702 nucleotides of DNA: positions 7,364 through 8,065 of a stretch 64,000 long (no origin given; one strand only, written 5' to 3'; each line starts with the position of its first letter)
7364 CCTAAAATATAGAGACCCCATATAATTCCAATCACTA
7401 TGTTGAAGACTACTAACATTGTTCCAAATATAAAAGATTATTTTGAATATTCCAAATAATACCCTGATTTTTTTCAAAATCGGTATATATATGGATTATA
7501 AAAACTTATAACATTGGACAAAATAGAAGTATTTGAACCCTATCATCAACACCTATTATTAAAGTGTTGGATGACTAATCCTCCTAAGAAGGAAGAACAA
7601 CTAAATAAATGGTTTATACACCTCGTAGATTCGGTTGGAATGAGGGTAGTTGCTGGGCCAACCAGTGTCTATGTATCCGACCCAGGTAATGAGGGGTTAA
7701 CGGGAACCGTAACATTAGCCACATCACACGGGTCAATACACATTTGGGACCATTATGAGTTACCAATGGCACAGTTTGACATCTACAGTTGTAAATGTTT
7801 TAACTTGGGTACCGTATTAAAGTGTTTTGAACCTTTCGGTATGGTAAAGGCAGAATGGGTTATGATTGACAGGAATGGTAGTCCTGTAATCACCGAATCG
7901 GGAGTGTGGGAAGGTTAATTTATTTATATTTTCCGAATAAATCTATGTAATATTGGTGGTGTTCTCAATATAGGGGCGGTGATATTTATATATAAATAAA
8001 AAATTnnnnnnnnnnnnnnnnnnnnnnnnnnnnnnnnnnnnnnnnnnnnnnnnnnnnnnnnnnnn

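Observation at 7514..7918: SpeD (AdoMetDC)-like pyruvoyl decarboxylase with an altered self-cleavage site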

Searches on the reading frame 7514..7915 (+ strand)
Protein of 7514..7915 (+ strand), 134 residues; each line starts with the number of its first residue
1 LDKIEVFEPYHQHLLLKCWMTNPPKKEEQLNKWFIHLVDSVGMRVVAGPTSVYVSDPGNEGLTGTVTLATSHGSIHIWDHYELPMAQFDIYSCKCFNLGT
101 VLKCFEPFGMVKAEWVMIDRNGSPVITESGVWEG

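Call 3: search_protein_families(library=pfam, proteins=[window:7514-7915:+], max_evalue=10)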
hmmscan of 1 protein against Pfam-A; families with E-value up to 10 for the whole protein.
window:7514-7915:+ (134 aa): 1 family
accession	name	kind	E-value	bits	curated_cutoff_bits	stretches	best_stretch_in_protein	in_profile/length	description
PF02675.21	AdoMet_dc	-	2.1e-10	41.4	25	1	13-103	1-88/107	S-adenosylmethionine decarboxylase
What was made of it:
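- On AdoMet_dc superfamily (Pfam PF02675; class 1b SpeD fold): 41.4 bits against a cut-off of 25, residues 13-103 (call 3).
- Checked: Pfam AdoMet_dc scores 41.4 bits against a cut-off of 25 (call 3).
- Pfam AdoMet_dc is above its cut-off (call 3).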

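Call 4: search_protein_families(library=phrogs, proteins=[window:7514-7915:+], max_evalue=1)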
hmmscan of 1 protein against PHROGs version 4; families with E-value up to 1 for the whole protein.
window:7514-7915:+ (134 aa): 2 families
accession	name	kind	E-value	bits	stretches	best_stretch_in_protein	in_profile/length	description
phrog_3125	-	other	3e-12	47.7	1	11-96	24-105/148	S-adenosylmethionine decarboxylase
phrog_25723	-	other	0.044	15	1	68-93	2-25/57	S-adenosylmethionine decarboxylase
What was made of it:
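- On AdoMet_dc superfamily (Pfam PF02675; class 1b SpeD fold): PHROG 3125 gives E = 3e-12 (call 4).
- Checked: PHROG 3125 'S-adenosylmethionine decarboxylase' gives E = 3e-12 (call 4).
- The sequence family is AdoMet_dc (calls 3, 4).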

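Call 5: search_protein_families(library=ncbifam, proteins=[window:7514-7915:+], max_evalue=10)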
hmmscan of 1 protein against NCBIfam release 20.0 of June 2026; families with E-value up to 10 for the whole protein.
window:7514-7915:+ (134 aa): 1 family
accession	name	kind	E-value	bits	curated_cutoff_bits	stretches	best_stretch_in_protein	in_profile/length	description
TIGR03330.1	SAM_DCase_Bsu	equivalog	8.2e-07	29.4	75.65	1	13-94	6-83/112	adenosylmethionine decarboxylase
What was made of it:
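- On Bona fide AdoMetDC (SpeD/SpeH, EC 4.1.1.50): 29.4 bits against 75.65 (call 5).
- Closest known: Class 1b AdoMetDC. Different: TIGR03330 scores 29 bits against a cut-off of 75.65 (call 5).
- The bona fide equivalog model TIGR03330 fails, 29.4 bits against 75.65 (call 5).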

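Call 6: search_solved_structures(query=window:7514-7915:+, max_evalue=10, show_alignments=3)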
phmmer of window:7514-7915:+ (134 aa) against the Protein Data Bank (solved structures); distinct sequences matched with E-value up to 10: 5.
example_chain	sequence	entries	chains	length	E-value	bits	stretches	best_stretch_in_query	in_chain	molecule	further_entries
2iii_A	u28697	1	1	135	0.0087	19.3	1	60-93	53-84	S-adenosylmethionine decarboxylase proenzyme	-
4xi6_A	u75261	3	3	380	0.65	13.2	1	37-80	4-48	E3 ubiquitin-protein ligase MIB1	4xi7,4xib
1tlu_A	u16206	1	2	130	0.74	13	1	61-94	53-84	S-adenosylmethionine decarboxylase proenzyme, AdoMetDC, SamDC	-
1vr7_A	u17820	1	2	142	0.81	12.9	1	61-93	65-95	S-adenosylmethionine decarboxylase proenzyme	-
5n9j_C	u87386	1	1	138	1.5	12.1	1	15-48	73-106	Mediator of RNA polymerase II transcription subunit 19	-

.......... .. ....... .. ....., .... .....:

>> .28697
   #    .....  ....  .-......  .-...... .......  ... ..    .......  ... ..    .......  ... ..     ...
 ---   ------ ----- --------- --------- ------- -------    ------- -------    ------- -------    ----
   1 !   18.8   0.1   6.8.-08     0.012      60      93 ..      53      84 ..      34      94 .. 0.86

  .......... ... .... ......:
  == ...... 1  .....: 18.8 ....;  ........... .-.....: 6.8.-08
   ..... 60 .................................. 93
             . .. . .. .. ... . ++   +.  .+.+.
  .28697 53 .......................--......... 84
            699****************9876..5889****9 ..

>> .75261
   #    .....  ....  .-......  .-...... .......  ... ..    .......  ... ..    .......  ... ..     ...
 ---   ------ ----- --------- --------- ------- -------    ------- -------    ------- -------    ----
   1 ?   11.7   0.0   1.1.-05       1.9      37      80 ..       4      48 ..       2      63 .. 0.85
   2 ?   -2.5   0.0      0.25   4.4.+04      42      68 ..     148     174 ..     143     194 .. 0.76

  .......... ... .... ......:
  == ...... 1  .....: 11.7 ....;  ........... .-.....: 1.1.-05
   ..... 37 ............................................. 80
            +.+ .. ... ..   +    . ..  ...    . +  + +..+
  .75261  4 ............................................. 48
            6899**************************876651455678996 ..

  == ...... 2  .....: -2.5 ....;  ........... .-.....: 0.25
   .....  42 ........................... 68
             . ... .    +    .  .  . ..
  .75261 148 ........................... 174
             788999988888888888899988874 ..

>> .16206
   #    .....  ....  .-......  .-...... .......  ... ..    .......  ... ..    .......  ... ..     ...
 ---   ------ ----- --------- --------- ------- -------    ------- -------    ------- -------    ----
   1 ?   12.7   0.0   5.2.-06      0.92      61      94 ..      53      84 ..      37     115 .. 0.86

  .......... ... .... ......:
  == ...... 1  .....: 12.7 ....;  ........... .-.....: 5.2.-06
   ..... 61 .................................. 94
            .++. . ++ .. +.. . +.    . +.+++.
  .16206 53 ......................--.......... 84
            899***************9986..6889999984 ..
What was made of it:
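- Closest known: Class 1b AdoMetDC. Different: Only 13-19 bits by direct sequence search of the PDB (call 6).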

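Call 7: search_dna_similar(query=window:7514-7915:+, collection=phages, mode=protein, max_rows=40)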
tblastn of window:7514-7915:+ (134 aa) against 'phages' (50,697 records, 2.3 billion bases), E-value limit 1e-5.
Records with a match: 12; places in all: 12; records where one place covers at least 80% of the query: 12.
Best place of each record, by identity: <60% 12.
By first word of the organism name: Pelagibacter 11; uncultured 1.
By host as written in the record: Candidatus Pelagibacter sp. HTCC7211 6; Candidatus Pelagibacter ubique HTCC1062 3; Candidatus Pelagibacter sp. FZCC0015 1; Candidatus Pelagibacter sp.FZCC0233 1; - 1.
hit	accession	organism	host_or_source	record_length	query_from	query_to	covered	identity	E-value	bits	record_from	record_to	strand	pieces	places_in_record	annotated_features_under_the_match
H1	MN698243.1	Pelagibacter phage HTVC104P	Candidatus Pelagibacter sp. HTCC7211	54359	7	123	87%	32.5%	2e-17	83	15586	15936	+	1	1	S-adenosylmethionine decarboxylase | hypothetical protein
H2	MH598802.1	Pelagibacter phage HTVC201P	Candidatus Pelagibacter sp. FZCC0015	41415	3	121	89%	31.9%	6e-17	81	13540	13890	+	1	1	S-adenosylmethionine decarboxylase | hypothetical protein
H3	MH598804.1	Pelagibacter phage HTVC105P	Candidatus Pelagibacter sp. HTCC7211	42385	11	121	83%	34.2%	9e-14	72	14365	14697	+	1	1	S-adenosylmethionine decarboxylase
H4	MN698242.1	Pelagibacter phage HTVC103P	Candidatus Pelagibacter sp. HTCC7211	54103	8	120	84%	33.6%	1e-16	80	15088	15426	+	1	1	S-adenosylmethionine decarboxylase | hypothetical protein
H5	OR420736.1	Pelagibacter phage HTVC304P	Candidatus Pelagibacter sp.FZCC0233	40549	3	120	88%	32.2%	1e-16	81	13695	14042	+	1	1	S-adenosylmethionine decarboxylase | hypothetical protein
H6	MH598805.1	Pelagibacter phage HTVC109P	Candidatus Pelagibacter sp. HTCC7211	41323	11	120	82%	34.5%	8e-18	84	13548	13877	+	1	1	S-adenosylmethionine decarboxylase | hypothetical protein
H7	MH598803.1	Pelagibacter phage HTVC121P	Candidatus Pelagibacter sp. HTCC7211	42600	11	121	83%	33.3%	1e-12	69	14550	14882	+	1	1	S-adenosylmethionine decarboxylase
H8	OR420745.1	Pelagibacter phage HTVC048P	Candidatus Pelagibacter ubique HTCC1062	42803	11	120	82%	32.4%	3e-15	76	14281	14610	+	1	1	S-adenosylmethionine decarboxylase proenzyme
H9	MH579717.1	Pelagibacter phage HTVC021P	Candidatus Pelagibacter ubique HTCC1062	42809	11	120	82%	32.4%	3e-15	76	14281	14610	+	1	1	S-adenosylmethionine decarboxylase proenzyme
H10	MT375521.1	Pelagibacter phage Eistla EXVC025P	Candidatus Pelagibacter ubique HTCC1062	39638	11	120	82%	31.8%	3e-16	79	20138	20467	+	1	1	S-adenosylmethionine decarboxylase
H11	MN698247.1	Pelagibacter phage HTVC115P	Candidatus Pelagibacter sp. HTCC7211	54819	11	120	82%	31.8%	4e-16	79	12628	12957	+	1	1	S-adenosylmethionine decarboxylase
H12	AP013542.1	uncultured phage_MedDCM-OCT-S35-C6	metagenomic fosmid library constructed ...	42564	11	120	82%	30.9%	5e-15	76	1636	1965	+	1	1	S-adenosylmethionine decarboxylase proenzyme (TIGR03330)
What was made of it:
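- The only significant phage-isolate relatives are 11 pelagiphages and one related uncultured phage, at 31-35% identity (call 7).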

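Call 13: find_homologous_proteins(query=window:7514-7915:+, max_evalue=0.001)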
Query window:7514-7915:+ (134 aa): 907 proteins with E <= 0.001 among 911 candidates; the best 120 are listed.
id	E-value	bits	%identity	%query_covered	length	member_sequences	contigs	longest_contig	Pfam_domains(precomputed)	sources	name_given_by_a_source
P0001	2.0e-86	305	96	100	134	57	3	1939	PF02675.22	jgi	jgi:S-adenosylmethionine/arginine decarboxylase-like enzyme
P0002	1.8e-69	250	80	96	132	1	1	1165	PF02675.22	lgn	-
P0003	2.4e-69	250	78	97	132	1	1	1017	PF02675.22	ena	-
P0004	9.1e-69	248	80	96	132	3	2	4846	PF02675.22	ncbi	-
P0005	1.1e-68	248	81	96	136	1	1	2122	PF02675.22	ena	-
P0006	1.6e-68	247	77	97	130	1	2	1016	PF02675.22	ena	-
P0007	3.4e-68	246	79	96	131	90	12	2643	PF02675.22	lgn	-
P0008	1.1e-67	244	75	97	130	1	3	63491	PF02675.22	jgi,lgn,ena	jgi:S-adenosylmethionine/arginine decarboxylase-like enzyme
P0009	2.1e-67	244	79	96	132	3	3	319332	PF02675.22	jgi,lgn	jgi:S-adenosylmethionine/arginine decarboxylase-like enzyme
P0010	2.9e-67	243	77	97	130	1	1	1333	PF02675.22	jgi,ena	-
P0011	4.3e-67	243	76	97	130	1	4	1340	PF02675.22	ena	-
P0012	7.3e-67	242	77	96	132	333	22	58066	PF02675.22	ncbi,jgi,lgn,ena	jgi:S-adenosylmethionine/arginine decarboxylase-like enzyme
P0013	8.1e-67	242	76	96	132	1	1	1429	PF02675.22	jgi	-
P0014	8.6e-67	242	75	97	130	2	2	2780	PF02675.22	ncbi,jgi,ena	jgi:S-adenosylmethionine/arginine decarboxylase-like enzyme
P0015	1.2e-66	241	76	97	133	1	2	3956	PF02675.22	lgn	-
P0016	1.5e-66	241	78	97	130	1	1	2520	PF02675.22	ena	-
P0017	1.6e-66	241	75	97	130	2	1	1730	PF02675.22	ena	-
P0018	1.7e-66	241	78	96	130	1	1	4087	PF02675.22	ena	-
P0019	1.8e-66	241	76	97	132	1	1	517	PF02675.22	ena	-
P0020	1.9e-66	240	76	97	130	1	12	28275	PF02675.22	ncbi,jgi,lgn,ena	jgi:S-adenosylmethionine/arginine decarboxylase-like enzyme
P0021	2.4e-66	240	78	96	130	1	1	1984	PF02675.22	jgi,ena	jgi:S-adenosylmethionine/arginine decarboxylase-like enzyme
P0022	2.5e-66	240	78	96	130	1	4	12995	PF02675.22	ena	-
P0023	2.6e-66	240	78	96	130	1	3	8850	PF02675.22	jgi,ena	jgi:S-adenosylmethionine/arginine decarboxylase-like enzyme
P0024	3.4e-66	240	76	97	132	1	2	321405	PF02675.22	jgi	jgi:S-adenosylmethionine/arginine decarboxylase-like enzyme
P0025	3.5e-66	240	78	96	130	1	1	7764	PF02675.22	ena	-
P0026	3.5e-66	240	76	97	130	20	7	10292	PF02675.22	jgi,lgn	-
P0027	3.6e-66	240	78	96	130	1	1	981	PF02675.22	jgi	-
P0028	4.0e-66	239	76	96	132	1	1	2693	PF02675.22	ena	-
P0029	4.3e-66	239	75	97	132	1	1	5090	PF02675.22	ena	-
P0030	5.2e-66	239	76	97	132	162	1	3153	PF02675.22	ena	-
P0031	7.0e-66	239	76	97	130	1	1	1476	PF02675.22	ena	-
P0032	7.6e-66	238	76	96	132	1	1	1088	PF02675.22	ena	-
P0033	1.1e-65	238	75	97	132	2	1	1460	PF02675.22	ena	-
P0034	1.3e-65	238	76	97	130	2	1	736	PF02675.22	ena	-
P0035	1.5e-65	238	75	97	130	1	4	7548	PF02675.22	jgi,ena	jgi:S-adenosylmethionine/arginine decarboxylase-like enzyme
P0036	1.6e-65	237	75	97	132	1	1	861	PF02675.22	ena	-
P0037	1.6e-65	237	75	97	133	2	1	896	PF02675.22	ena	-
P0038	1.7e-65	237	76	97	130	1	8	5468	PF02675.22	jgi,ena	jgi:S-adenosylmethionine/arginine decarboxylase-like enzyme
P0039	1.7e-65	237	76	96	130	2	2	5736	PF02675.22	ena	-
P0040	1.8e-65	237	77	96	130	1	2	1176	PF02675.22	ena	-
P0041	1.8e-65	237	77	96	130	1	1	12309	PF02675.22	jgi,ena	jgi:S-adenosylmethionine/arginine decarboxylase-like enzyme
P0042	2.0e-65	237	76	95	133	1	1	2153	PF02675.22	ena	-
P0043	2.0e-65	237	76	96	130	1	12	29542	PF02675.22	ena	-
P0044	2.1e-65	237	76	96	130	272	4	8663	PF02675.22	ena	-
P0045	2.1e-65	237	74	97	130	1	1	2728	PF02675.22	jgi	jgi:S-adenosylmethionine/arginine decarboxylase-like enzyme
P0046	2.2e-65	237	77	96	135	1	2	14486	PF02675.22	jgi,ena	jgi:S-adenosylmethionine/arginine decarboxylase-like enzyme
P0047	2.2e-65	237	76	96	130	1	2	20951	PF02675.22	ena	-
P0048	2.2e-65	237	75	97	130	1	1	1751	PF02675.22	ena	-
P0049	2.3e-65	237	76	96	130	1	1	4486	PF02675.22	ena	-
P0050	2.3e-65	237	75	97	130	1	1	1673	PF02675.22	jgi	jgi:S-adenosylmethionine/arginine decarboxylase-like enzyme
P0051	2.3e-65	237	75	97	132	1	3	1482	PF02675.22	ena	-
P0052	2.4e-65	237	75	97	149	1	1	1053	PF02675.22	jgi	-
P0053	2.4e-65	237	75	97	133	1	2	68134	PF02675.22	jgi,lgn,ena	jgi:S-adenosylmethionine/arginine decarboxylase-like enzyme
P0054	2.5e-65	237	77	96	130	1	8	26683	PF02675.22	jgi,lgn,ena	jgi:S-adenosylmethionine/arginine decarboxylase-like enzyme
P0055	2.6e-65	237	76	95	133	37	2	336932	PF02675.22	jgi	jgi:S-adenosylmethionine/arginine decarboxylase-like enzyme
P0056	2.7e-65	237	77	96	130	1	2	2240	PF02675.22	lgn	-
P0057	2.9e-65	237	75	97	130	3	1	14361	PF02675.22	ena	-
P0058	3.2e-65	236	75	97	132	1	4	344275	PF02675.22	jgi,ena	jgi:S-adenosylmethionine/arginine decarboxylase-like enzyme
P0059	3.2e-65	236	75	97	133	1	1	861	PF02675.22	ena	-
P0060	3.3e-65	236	75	97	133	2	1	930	PF02675.22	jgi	jgi:S-adenosylmethionine/arginine decarboxylase-like enzyme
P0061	3.3e-65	236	75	97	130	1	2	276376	PF02675.22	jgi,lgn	-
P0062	3.4e-65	236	75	97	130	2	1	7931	PF02675.22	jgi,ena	-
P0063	4.4e-65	236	75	97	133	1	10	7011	PF02675.22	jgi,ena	-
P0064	4.5e-65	236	75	97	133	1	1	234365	PF02675.22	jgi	jgi:S-adenosylmethionine/arginine decarboxylase-like enzyme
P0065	4.7e-65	236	75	97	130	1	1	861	PF02675.22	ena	-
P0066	4.9e-65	236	75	97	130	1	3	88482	PF02675.22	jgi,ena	jgi:S-adenosylmethionine/arginine decarboxylase-like enzyme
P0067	5.9e-65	236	75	97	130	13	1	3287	PF02675.22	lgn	-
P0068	6.0e-65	236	75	97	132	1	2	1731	PF02675.22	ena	-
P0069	6.1e-65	236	75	97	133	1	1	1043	PF02675.22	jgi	-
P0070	6.1e-65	236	76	96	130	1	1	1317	PF02675.22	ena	-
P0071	6.6e-65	235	75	97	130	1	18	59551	PF02675.22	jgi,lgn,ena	-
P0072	6.9e-65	235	76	96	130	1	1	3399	PF02675.22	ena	-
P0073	7.2e-65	235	76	95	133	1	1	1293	PF02675.22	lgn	-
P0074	8.2e-65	235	76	96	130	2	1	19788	PF02675.22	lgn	-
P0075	8.3e-65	235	75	96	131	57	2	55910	PF02675.22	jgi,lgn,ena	jgi:S-adenosylmethionine/arginine decarboxylase-like enzyme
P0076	1.1e-64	235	75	96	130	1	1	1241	PF02675.22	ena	-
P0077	1.4e-64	234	76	96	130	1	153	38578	PF02675.22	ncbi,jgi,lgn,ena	jgi:S-adenosylmethionine/arginine decarboxylase-like enzyme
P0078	1.7e-64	234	74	97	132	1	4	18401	PF02675.22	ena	-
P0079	2.1e-64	234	74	96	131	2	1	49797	PF02675.22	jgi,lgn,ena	jgi:S-adenosylmethionine/arginine decarboxylase-like enzyme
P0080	2.4e-64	234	75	96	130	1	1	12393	PF02675.22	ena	-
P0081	3.0e-64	233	74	97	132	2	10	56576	PF02675.22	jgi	jgi:S-adenosylmethionine/arginine decarboxylase-like enzyme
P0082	3.1e-64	233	75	96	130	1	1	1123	PF02675.22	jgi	jgi:S-adenosylmethionine/arginine decarboxylase-like enzyme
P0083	3.3e-64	233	75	97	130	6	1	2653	PF02675.22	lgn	-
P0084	3.8e-64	233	73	96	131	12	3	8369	PF02675.22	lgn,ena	-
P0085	4.0e-64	233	74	96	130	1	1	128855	PF02675.22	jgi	-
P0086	4.2e-64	233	74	96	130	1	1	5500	PF02675.22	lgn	-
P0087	4.2e-64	233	75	96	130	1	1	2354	PF02675.22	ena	-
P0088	4.3e-64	233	74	97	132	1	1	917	PF02675.22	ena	-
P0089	4.3e-64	233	76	96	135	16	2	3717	PF02675.22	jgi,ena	-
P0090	4.4e-64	233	74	96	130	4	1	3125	PF02675.22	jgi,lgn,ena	-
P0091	4.4e-64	233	76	96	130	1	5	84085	PF02675.22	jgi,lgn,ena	jgi:S-adenosylmethionine/arginine decarboxylase-like enzyme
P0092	4.6e-64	233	74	96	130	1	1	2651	PF02675.22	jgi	jgi:S-adenosylmethionine/arginine decarboxylase-like enzyme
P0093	4.8e-64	233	74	96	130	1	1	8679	PF02675.22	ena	-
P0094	4.8e-64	233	74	96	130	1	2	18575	PF02675.22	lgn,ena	-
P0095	5.3e-64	233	74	96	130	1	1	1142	PF02675.22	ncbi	-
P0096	5.6e-64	232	73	96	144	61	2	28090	PF02675.22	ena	-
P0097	5.8e-64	232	74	97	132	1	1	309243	PF02675.22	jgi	jgi:S-adenosylmethionine/arginine decarboxylase-like enzyme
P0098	5.9e-64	232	75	97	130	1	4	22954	PF02675.22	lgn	-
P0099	5.9e-64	232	75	96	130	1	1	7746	PF02675.22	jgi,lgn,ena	-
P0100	6.0e-64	232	74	96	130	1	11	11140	PF02675.22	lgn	-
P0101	6.2e-64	232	75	96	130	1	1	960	PF02675.22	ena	-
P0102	6.3e-64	232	74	97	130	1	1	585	PF02675.22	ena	-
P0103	8.3e-64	232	74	97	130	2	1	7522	PF02675.22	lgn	-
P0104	8.3e-64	232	75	96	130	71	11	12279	PF02675.22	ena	-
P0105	9.6e-64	232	74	96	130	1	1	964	PF02675.22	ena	-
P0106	9.7e-64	232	75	96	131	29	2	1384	PF02675.22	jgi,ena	jgi:S-adenosylmethionine/arginine decarboxylase-like enzyme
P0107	1.2e-63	231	73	97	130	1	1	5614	PF02675.22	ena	-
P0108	1.2e-63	231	75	97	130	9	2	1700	PF02675.22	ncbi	-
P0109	1.5e-63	231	75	96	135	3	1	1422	PF02675.22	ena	-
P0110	1.7e-63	231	72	96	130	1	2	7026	PF02675.22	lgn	-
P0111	1.7e-63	231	75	96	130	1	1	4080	PF02675.22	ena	-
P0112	2.0e-63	231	74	97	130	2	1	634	PF02675.22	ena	-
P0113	2.3e-63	230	75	96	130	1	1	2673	PF02675.22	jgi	jgi:S-adenosylmethionine/arginine decarboxylase-like enzyme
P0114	2.5e-63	230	74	96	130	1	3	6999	PF02675.22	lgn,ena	-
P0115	2.7e-63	230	74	97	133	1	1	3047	PF02675.22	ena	-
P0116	2.9e-63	230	73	97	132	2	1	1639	PF02675.22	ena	-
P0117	3.1e-63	230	74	96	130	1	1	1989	PF02675.22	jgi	jgi:S-adenosylmethionine/arginine decarboxylase-like enzyme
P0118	3.6e-63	230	74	96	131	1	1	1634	PF02675.22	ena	-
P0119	4.2e-63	230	74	96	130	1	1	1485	PF02675.22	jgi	-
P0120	4.9e-63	229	74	96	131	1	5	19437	PF02675.22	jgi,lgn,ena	jgi:S-adenosylmethionine/arginine decarboxylase-like enzyme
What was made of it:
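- Checked: 907 database homologs were found, and the best 120 listed are 72-96% identical (call 13).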

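Call 22: get_annotated_region(hit=H2, flank=4000)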
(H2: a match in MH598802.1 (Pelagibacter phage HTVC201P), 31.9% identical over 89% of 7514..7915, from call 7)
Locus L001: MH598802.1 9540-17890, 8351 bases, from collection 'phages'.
description: Pelagibacter phage HTVC201P, complete genome.
organism: Pelagibacter phage HTVC201P (NCBI taxid 2283024)
taxonomy: Viruses; Duplodnaviria; Heunggongvirae; Uroviricota; Caudoviricetes; Autographiviridae; Pelagivirus
host: Candidatus Pelagibacter sp. FZCC0015; source: seawater; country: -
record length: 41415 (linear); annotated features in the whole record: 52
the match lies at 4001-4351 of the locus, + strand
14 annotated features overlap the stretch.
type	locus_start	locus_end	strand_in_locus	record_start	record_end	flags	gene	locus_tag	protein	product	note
CDS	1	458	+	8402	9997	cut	-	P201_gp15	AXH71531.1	DNA primase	-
CDS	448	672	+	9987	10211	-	-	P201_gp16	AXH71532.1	hypothetical protein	-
CDS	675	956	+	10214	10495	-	-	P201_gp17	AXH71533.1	hypothetical protein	-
CDS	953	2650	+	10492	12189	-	-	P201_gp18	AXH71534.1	DNA polymerase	-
CDS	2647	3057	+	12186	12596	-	-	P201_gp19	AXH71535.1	hypothetical protein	-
CDS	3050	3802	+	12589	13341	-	-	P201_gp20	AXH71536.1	exonuclease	-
CDS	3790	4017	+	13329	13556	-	-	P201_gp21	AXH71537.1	hypothetical protein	-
CDS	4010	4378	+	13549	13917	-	-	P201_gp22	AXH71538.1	S-adenosylmethionine decarboxylase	-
CDS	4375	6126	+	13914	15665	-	-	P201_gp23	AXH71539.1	ribonucleotide-diphosphate reductase subunit alpha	-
CDS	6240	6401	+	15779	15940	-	-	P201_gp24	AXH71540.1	hypothetical protein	-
CDS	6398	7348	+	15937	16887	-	-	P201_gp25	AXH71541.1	ribonucleotide-diphosphate reductase subunit beta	-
CDS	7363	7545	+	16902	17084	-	-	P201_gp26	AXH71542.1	hypothetical protein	-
CDS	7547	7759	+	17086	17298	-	-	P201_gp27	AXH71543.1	hypothetical protein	-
CDS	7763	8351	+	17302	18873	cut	-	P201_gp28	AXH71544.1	head-to-tail joining protein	-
